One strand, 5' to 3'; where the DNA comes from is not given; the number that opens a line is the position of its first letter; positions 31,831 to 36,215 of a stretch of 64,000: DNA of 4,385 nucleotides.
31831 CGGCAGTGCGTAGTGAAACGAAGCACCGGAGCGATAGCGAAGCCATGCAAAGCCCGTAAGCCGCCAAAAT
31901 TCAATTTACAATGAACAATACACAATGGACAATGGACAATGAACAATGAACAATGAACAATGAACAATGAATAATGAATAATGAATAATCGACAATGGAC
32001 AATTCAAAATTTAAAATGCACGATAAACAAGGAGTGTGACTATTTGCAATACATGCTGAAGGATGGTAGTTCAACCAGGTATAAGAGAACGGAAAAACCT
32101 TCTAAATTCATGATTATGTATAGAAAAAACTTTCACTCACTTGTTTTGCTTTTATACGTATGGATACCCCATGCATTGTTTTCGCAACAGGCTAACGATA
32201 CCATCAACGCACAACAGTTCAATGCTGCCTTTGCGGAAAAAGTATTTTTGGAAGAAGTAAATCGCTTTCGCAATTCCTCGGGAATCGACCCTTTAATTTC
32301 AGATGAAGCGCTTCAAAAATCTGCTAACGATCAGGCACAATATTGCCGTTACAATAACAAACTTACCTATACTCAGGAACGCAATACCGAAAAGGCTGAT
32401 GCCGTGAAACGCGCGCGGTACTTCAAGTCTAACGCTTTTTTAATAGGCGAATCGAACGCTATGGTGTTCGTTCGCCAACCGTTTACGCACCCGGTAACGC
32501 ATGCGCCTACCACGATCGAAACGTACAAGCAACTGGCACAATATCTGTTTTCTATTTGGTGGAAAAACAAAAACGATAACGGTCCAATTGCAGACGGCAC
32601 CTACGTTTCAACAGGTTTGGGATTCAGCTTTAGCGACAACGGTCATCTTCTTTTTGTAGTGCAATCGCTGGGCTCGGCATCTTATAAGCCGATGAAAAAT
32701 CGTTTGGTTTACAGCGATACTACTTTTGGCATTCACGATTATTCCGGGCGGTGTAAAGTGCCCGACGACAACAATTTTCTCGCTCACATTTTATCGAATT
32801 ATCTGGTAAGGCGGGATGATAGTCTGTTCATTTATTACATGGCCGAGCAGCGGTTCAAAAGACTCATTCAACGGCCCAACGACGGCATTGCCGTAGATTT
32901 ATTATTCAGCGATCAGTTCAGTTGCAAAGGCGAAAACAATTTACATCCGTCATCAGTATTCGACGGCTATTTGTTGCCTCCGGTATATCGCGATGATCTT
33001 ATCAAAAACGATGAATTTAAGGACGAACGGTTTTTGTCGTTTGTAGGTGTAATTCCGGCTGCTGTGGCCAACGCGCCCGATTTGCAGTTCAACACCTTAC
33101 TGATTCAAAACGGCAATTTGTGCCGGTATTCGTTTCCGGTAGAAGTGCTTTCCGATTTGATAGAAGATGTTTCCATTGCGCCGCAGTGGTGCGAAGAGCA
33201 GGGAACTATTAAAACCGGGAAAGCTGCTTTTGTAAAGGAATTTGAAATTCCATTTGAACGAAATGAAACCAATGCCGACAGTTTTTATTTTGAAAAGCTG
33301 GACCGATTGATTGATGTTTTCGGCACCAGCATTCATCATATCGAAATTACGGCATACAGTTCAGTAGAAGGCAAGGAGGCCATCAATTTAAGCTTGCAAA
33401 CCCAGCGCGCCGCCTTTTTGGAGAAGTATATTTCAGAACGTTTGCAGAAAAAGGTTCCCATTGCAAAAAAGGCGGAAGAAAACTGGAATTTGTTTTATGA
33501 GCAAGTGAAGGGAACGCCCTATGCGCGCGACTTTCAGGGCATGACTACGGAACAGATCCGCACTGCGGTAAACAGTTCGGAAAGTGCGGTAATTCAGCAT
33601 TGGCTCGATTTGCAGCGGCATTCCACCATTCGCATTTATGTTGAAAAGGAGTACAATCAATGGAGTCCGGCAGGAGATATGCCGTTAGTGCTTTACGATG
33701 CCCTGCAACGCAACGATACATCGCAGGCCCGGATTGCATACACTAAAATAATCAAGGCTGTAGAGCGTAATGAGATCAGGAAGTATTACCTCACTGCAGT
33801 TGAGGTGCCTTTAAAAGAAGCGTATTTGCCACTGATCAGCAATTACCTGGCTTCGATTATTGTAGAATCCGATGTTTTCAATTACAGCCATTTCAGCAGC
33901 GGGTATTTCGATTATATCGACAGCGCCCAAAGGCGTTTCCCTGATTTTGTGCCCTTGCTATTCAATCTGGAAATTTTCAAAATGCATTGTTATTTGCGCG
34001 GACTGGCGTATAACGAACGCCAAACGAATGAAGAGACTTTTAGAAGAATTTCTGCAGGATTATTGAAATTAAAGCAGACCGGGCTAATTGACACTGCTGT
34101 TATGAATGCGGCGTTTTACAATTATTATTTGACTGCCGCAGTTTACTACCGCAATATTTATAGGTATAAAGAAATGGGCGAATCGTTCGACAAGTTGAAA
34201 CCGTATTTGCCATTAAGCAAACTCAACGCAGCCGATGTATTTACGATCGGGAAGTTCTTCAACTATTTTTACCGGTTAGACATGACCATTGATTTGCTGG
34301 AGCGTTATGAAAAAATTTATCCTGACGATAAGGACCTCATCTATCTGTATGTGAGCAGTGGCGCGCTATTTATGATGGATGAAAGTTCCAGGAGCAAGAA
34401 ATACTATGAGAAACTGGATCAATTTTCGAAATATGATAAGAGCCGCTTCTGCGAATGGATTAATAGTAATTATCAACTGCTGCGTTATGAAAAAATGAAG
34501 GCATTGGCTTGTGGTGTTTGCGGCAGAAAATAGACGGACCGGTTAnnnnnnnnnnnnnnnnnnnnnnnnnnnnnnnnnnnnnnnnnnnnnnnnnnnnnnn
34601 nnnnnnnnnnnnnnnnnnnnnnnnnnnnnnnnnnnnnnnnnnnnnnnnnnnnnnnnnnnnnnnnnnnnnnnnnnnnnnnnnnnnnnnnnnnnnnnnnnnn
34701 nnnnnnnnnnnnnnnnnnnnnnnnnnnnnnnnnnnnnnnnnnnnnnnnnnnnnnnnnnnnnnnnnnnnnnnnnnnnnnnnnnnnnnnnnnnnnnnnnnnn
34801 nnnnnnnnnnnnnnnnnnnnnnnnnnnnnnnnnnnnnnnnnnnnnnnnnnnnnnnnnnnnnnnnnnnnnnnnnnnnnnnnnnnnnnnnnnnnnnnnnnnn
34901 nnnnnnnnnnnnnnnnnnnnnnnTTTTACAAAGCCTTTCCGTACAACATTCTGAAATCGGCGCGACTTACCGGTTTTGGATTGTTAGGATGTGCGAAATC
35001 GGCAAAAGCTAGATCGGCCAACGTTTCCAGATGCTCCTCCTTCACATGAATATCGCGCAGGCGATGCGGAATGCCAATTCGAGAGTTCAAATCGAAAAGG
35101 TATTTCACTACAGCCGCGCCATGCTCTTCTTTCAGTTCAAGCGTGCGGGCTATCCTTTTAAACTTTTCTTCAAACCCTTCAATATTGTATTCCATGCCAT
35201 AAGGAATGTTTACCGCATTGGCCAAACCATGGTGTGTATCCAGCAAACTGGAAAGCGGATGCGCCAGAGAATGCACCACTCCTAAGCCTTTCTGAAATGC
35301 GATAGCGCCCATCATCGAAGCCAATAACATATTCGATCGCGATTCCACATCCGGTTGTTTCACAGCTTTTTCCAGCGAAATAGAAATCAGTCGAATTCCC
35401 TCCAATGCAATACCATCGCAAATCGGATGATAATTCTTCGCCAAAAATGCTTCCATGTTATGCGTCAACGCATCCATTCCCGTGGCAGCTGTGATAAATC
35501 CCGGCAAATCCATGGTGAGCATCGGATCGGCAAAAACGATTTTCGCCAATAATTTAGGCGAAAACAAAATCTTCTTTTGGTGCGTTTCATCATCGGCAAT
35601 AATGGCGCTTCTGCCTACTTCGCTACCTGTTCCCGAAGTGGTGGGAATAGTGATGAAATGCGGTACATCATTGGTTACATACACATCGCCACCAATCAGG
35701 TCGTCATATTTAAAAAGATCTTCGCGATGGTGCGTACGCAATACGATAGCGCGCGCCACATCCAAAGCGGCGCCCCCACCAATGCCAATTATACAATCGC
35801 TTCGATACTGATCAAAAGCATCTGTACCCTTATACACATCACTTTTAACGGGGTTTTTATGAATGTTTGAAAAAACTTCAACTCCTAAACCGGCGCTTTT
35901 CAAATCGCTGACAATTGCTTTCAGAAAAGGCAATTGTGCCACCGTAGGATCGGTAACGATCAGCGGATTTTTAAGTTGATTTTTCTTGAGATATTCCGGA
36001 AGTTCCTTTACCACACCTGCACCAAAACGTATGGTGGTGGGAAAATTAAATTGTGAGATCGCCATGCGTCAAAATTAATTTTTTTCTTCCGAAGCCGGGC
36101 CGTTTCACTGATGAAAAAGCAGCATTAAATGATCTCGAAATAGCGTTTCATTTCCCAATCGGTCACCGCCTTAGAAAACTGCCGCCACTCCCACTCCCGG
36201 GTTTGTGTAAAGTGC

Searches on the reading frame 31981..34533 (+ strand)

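Call 22: search_protein_families(library=pfam, proteins=[window:31981-34533:+])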
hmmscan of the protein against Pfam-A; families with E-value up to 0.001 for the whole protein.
window:31981-34533:+ (850 aa): 1 family
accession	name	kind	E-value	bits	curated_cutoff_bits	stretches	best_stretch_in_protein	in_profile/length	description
PF00188.32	CAP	-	4.5e-08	34.4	21.1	1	90-228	1-115/117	Cysteine-rich secretory protein family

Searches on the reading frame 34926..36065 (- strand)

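Call 77: search_protein_families(library=pfam, proteins=[window:34926-36065:-])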
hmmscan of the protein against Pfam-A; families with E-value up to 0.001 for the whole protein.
window:34926-36065:- (379 aa): 3 families
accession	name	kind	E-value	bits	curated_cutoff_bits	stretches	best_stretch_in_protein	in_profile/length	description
PF25137.1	ADH_Fe_C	-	1.3e-48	165.7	27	1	192-378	1-193/194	Fe-containing alcohol dehydrogenase family, C-terminal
PF00465.25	Fe-ADH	-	3.2e-44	150.9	31.3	1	9-181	1-168/168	Iron-containing alcohol dehydrogenase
PF13685.12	Fe-ADH_2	-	1.6e-12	48.1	28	1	14-110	2-96/149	Iron-containing alcohol dehydrogenase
